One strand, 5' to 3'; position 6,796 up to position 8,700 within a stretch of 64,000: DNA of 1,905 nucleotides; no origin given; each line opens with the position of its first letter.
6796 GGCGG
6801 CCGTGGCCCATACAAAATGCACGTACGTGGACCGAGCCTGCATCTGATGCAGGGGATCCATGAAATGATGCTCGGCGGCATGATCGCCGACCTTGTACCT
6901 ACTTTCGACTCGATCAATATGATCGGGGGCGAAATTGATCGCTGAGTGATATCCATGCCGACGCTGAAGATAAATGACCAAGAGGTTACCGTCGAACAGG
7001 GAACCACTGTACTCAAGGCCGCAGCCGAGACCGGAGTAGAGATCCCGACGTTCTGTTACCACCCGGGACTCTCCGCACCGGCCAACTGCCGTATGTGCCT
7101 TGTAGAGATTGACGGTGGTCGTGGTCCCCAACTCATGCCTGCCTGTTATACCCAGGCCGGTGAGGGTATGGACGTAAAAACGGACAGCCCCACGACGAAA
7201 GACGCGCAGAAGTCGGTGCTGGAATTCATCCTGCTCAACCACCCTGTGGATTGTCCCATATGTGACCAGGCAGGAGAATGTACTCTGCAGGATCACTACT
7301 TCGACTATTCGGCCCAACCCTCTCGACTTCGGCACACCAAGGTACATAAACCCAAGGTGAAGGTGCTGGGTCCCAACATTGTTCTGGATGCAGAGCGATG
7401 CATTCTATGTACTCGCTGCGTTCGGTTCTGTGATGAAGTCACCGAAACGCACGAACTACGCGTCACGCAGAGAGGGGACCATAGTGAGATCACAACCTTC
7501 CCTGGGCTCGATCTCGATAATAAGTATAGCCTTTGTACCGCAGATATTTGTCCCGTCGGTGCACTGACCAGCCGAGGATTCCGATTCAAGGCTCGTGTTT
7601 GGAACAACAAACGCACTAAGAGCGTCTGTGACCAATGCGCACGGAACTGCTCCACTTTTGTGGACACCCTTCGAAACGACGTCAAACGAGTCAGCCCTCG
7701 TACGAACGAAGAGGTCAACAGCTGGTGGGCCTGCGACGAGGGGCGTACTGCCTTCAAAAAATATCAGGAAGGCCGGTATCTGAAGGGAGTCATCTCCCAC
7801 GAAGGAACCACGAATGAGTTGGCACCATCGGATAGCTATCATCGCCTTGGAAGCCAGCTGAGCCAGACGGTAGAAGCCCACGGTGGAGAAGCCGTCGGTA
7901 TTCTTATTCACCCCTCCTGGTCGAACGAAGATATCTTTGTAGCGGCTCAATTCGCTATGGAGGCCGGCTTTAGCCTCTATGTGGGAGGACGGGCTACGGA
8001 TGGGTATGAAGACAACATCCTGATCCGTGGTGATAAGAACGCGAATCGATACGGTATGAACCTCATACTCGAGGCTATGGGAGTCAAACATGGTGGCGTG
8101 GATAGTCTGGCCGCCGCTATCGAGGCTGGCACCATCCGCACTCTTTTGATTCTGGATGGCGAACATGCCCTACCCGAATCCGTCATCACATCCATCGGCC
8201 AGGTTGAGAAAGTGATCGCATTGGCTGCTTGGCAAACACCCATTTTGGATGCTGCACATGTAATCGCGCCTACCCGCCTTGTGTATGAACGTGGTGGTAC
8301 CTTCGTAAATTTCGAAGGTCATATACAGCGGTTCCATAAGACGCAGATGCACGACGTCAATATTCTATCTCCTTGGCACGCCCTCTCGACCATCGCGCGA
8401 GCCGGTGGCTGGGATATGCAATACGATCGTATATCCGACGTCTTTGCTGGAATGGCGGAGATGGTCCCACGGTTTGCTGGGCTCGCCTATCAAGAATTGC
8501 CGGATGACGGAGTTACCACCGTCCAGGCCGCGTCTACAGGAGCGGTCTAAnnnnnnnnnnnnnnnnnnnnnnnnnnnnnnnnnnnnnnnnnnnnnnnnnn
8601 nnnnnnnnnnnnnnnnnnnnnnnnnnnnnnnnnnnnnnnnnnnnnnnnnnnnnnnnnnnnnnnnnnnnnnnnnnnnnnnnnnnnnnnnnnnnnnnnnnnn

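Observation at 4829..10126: Fragmentary complex I cluster nuoA-C-D-G-H-I lacking nuoB, nuoE, nuoF and nuoJ-N, with a short NuoG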

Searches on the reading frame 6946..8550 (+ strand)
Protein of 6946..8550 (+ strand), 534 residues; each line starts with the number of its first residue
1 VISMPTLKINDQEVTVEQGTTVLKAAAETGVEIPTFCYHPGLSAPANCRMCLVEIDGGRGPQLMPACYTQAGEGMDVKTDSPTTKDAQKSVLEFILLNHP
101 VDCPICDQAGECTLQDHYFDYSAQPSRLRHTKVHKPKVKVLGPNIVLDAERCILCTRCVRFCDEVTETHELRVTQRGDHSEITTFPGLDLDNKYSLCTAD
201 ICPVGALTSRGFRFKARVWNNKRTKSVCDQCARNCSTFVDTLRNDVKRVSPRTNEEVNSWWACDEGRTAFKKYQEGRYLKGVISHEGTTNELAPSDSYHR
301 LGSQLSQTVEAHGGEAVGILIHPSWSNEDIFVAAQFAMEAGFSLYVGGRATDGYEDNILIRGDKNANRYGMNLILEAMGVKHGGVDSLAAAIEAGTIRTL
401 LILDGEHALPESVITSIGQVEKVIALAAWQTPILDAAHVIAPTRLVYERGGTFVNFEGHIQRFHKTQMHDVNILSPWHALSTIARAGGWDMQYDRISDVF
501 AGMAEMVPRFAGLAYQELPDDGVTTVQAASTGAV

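Call 3: search_protein_families(library=pfam, proteins=[window:6946-8550:+])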
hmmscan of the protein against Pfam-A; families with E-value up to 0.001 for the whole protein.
window:6946-8550:+ (534 aa): 6 families
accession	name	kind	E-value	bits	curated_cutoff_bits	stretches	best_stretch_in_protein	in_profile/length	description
PF22117.2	Fer4_Nqo3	-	9.1e-23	80.7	27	1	142-208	1-67/67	NADH-quinone oxidoreductase subunit 3, ferredoxin-like domain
PF13510.11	Fer2_4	-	2.3e-18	66.4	22.8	1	6-81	5-81/82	2Fe-2S iron-sulfur cluster binding domain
PF10588.14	NADH-G_4Fe-4S_3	-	1.1e-13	50.9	27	1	88-123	1-36/40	NADH-ubiquinone oxidoreductase-G iron-sulfur binding region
PF00111.32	Fer2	-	4.4e-08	33.4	21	1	9-60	3-52/77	2Fe-2S iron-sulfur cluster binding domain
PF22151.2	Fer4_NDSU1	-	6.7e-05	22.8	23.8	1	226-269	6-49/51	NADH-ubiquinone oxidoreductase NDSU1/NuoG-like, 4Fe-4S domain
PF04879.21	Molybdop_Fe4S4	-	0.00019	21.8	22.7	1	222-271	2-51/55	Molybdopterin oxidoreductase Fe4S4 domain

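Call 4: search_protein_families(library=ncbifam, proteins=[window:6946-8550:+])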
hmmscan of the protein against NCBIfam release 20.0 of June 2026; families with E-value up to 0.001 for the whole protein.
window:6946-8550:+ (534 aa): 10 families
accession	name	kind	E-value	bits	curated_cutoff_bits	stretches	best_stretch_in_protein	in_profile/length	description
TIGR01973.1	NuoG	equivalog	5.1e-114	382.3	470.05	2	7-339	1-328/606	NADH-quinone oxidoreductase subunit NuoG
NF005895.0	PRK07860.1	equivalog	8.1e-88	295.3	802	2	6-337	19-347/811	NADH-quinone oxidoreductase subunit G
NF040763.1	FeFe_hydrog_A6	exception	5.4e-51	173.6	765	1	6-213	2-211/571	NADH-dependent [FeFe] hydrogenase, group A6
NF006305.0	PRK08493.1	equivalog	3.1e-49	167.8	591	2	6-185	3-176/819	NADH-quinone oxidoreductase subunit G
NF005745.0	PRK07569.1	equivalog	2.2e-46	158.2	333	1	3-220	2-220/238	bidirectional hydrogenase complex protein HoxU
NF040762.1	Hydr_FeFe_Clost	exception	3.5e-32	111.7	900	1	6-211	2-208/572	ferredoxin hydrogenase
NF009454.0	PRK12814.1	equivalog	1.5e-26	92.9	916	1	6-104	5-101/657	putative NADPH-dependent glutamate synthase small subunit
TIGR01591.1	Fdh-alpha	equivalog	2.3e-21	75.6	666.25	2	389-524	376-515/672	formate dehydrogenase subunit alpha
TIGR02512.1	FeFe_hydrog_A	subfamily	2.6e-06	26.5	405.95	1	145-210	2-70/375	[FeFe] hydrogenase, group A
NF047855.1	AssmNtatRedNasC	equivalog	2.7e-05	22.6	1100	0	394-501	407-520/708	assimilatory nitrate reductase catalytic subunit NasC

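Call 7: find_encoding_contigs(protein=window:6946-8550:+, flank=10000, max_places=6)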
Protein window:6946-8550:+ (534 aa): no gene with exactly this product is on record in the collection.

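Call 9: find_encoding_contigs(protein=window:6955-8550:+, flank=10000, max_places=6)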
Protein window:6955-8550:+ (531 aa): 4 contigs read that carry it; 1 place shown.
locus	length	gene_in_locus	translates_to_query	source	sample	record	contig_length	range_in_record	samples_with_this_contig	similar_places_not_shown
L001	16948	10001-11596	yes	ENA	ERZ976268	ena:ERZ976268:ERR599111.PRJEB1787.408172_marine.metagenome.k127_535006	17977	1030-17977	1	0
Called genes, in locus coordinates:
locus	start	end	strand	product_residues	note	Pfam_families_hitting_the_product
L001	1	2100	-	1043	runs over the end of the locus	?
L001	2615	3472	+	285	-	-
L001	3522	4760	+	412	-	-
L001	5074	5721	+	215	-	-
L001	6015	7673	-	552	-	PF01642:MM_CoA_mutase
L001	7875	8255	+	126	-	PF00507:Oxidored_q4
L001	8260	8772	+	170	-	PF00329:Complex1_30kDa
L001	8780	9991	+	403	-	PF00346:Complex1_49kDa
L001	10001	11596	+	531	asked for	PF00111:Fer2, PF13510:Fer2_4, PF10588:NADH-G_4Fe-4S_3, PF22117:Fer4_Nqo3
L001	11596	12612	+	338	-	PF00146:NADHdh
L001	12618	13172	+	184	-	PF13183:Fer4_8 (faint), PF14697:Fer4_21 (faint), PF12838:Fer4_7 (weak), PF00037:Fer4 (weak)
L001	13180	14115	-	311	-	PF00890:FAD_binding_2 (faint), PF01266:DAO (faint), PF01946:Thi4 (faint), PF03486:HI0933_like (faint), PF07992:Pyr_redox_2, PF12831:FAD_oxidored (weak), PF13738:Pyr_redox_3, PF00070:Pyr_redox, +1 more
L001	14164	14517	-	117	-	PF03960:ArsC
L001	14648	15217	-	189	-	PF06175:MiaE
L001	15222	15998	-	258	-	PF01209:Ubie_methyltran, PF13489:Methyltransf_23, PF05148:Methyltransf_8 (faint), PF13847:Methyltransf_31, PF08241:Methyltransf_11, PF08242:Methyltransf_12, PF13649:Methyltransf_25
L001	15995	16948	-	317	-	PF00557:Peptidase_M24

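Call 10: find_related_loci(query=window:6955-8550:+, collection=genome_contigs, flank=10000)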
Query window:6955-8550:+ (531 aa) in genome_contigs; peptide patterns used: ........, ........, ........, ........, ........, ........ (x = any residue, [..] = any of these).
90 stretches matched a pattern; 55 encode a relative of the query (tblastn E <= 1e-3); 55 distinct loci.
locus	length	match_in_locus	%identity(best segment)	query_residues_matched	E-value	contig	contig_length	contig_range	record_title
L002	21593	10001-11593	87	1-531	0e+0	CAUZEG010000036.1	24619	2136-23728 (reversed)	MAG: Myxococcales bacterium isolate CB27_Tmax.121 genome assembly, contig: Ga0310121_10001415, whole genome shotgun sequ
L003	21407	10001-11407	42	1-462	7e-110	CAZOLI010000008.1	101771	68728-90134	MAG TPA_asm: uncultured Planctomycetia bacterium isolate SRP185896_co1_20 genome assembly, contig: NODE_27_length_101771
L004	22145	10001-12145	31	6-529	1e-40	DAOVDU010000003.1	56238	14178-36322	MAG TPA_asm: Candidatus Aminicenantes bacterium isolate CSMAG_1065 CSMAG_1065_k141_3492536_length_56238_cov_45.9824, who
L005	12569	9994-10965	31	4-333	2e-39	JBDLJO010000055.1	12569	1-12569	MAG: Chloroflexota bacterium isolate MAG099 MAG099_55, whole genome shotgun sequence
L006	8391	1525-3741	29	4-520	6e-36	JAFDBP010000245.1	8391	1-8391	MAG: Deltaproteobacteria bacterium isolate MB1D_Bin_1 MB1D_Bin_1_MB1D_0306_000002969363, whole genome shotgun sequence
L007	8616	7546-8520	29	4-334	8e-35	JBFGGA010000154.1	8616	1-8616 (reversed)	MAG: Myxococcota bacterium isolate Mix_sand02.2020.12.G.56 k141_630930_length_8616_cov_17.9797, whole genome shotgun seq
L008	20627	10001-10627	37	1-208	4e-34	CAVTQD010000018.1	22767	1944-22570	MAG: uncultured Verrucomicrobiae bacterium isolate MFD00822.bin.2.131 genome assembly, contig: contig_137416, whole geno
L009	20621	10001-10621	36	3-208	1e-33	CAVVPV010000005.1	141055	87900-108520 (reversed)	MAG: uncultured Verrucomicrobiae bacterium isolate MFD02579.bin.2.20 genome assembly, contig: contig_16087, whole genome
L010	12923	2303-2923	37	3-208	3e-33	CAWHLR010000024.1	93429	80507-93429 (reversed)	MAG: uncultured Verrucomicrobiae bacterium isolate MFD04780.bin.2.51 genome assembly, contig: contig_4667, whole genome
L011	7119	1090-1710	38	3-208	2e-32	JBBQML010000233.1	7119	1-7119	MAG: Verrucomicrobiota bacterium isolate Co_metawrap_420 Cmw_420_k141_26371525_length_7119_cov_7.0000, whole genome shot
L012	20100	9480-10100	36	3-208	3e-32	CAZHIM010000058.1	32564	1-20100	MAG TPA_asm: uncultured Bifidobacteriaceae bacterium isolate binchicken_co3_346 genome assembly, contig: NODE_4138_lengt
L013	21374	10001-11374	38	3-455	2e-86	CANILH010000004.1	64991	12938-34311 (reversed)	MAG: Oligoflexales bacterium isolate RH-14apr17-458 genome assembly, contig: RH-14apr17-C963, whole genome shotgun seque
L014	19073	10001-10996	30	4-336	2e-35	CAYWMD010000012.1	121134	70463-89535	MAG TPA_asm: uncultured Bifidobacteriaceae bacterium isolate SRP292972_co2_226 genome assembly, contig: NODE_118_length_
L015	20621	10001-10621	36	3-208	6e-31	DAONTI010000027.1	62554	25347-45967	MAG TPA_asm: Verrucomicrobiota bacterium isolate AMR_MDS_4256 NODE_495_length_62554_cov_26.310005, whole genome shotgun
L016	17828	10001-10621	36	3-208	9e-31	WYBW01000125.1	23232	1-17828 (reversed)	MAG: Verrucomicrobiia bacterium isolate VER1 k127_456813, whole genome shotgun sequence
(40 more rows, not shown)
